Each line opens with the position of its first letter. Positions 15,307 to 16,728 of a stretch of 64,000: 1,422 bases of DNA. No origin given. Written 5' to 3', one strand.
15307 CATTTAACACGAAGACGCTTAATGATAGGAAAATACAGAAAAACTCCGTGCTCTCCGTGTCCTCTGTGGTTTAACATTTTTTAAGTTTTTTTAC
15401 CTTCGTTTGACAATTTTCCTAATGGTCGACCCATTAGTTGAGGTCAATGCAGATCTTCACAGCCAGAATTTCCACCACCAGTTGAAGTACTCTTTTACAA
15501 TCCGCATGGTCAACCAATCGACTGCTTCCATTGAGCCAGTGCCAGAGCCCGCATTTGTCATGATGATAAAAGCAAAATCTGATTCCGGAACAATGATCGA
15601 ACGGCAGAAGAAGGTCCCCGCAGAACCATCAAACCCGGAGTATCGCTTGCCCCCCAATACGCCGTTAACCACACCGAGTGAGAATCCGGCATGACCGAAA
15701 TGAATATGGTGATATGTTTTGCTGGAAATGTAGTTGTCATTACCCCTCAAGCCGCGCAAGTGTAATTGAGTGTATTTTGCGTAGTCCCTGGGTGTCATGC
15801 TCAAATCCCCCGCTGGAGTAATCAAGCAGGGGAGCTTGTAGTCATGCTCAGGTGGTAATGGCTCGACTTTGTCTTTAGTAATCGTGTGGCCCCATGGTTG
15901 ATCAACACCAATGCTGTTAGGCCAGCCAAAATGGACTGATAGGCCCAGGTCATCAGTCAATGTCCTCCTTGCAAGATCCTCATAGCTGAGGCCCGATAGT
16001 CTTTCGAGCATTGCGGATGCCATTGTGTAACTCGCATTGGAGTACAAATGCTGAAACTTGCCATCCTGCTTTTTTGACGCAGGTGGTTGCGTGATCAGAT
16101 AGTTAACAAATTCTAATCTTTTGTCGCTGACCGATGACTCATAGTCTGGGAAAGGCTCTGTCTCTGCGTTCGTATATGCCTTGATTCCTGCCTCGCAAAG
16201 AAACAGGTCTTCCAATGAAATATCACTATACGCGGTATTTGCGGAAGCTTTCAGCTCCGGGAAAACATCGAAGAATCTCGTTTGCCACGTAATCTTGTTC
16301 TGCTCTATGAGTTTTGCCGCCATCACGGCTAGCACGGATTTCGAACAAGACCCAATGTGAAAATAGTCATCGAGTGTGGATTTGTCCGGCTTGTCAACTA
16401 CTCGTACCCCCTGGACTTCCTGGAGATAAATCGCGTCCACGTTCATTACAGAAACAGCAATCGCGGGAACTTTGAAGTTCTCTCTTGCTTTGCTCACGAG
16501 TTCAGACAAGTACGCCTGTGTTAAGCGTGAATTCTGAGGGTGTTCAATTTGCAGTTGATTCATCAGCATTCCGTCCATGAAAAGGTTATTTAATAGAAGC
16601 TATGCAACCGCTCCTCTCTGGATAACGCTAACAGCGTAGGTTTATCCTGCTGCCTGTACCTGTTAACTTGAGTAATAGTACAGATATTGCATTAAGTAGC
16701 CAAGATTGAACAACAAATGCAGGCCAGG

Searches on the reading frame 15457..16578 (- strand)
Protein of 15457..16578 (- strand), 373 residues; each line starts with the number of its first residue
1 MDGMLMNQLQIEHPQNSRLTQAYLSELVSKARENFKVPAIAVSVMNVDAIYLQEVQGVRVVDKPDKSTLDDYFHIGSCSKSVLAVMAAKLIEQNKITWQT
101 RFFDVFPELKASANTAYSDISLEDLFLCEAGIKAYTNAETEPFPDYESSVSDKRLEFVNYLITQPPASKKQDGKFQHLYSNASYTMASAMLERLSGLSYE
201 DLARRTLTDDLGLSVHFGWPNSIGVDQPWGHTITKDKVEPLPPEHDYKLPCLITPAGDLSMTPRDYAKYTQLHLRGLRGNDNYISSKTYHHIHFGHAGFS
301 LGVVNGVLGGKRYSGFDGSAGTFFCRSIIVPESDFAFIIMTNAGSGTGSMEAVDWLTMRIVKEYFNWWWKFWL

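Call 65: search_protein_families(library=pfam, proteins=[window:15457-16578:-], max_evalue=0.001)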
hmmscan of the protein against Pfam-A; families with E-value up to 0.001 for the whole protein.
window:15457-16578:- (373 aa): 1 family
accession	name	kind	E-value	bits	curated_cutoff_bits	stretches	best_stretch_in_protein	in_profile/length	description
PF00144.29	Beta-lactamase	-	3.4e-30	105.8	27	1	27-354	4-321/329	Beta-lactamase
